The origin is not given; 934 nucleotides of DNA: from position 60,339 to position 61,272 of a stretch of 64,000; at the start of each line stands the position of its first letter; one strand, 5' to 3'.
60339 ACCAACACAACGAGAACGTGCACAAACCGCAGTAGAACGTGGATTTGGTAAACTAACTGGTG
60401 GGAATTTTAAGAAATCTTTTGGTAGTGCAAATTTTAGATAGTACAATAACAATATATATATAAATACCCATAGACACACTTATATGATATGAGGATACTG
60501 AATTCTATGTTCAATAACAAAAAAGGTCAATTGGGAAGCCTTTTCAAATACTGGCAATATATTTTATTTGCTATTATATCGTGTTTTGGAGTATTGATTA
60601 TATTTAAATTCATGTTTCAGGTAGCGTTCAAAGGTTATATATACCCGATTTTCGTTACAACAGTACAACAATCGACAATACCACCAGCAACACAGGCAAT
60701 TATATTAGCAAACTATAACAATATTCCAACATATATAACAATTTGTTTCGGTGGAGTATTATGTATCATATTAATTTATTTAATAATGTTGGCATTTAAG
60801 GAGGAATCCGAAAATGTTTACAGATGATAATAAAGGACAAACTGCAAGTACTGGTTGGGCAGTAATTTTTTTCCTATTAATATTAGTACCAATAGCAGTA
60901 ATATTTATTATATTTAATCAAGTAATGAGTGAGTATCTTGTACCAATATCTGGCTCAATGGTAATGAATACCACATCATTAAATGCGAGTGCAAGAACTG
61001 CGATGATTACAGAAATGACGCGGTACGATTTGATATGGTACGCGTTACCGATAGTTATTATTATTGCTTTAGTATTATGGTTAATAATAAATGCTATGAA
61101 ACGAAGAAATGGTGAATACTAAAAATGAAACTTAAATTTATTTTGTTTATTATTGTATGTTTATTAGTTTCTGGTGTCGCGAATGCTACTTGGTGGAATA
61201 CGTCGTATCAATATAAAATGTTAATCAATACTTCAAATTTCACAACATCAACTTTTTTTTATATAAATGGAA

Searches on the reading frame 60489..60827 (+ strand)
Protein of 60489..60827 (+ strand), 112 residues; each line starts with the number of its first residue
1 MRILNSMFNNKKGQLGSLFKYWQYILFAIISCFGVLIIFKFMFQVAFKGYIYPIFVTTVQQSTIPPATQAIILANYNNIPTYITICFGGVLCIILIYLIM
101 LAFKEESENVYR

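Call 29: find_encoding_contigs(protein=window:60489-60827:+, flank=10000, max_places=4)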
Protein window:60489-60827:+ (112 aa): no gene with exactly this product is on record in the collection.

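Call 54: find_encoding_contigs(protein=window:60507-60827:+, flank=10000, max_places=3)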
Protein window:60507-60827:+ (106 aa): no gene with exactly this product is on record in the collection.

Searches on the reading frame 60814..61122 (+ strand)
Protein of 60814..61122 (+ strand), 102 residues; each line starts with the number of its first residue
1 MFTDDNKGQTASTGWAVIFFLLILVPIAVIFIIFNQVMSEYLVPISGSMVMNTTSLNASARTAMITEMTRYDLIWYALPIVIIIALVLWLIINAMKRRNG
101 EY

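Call 32: find_encoding_contigs(protein=window:60814-61122:+, flank=10000, max_places=3)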
Protein window:60814-61122:+ (102 aa): no gene with exactly this product is on record in the collection.
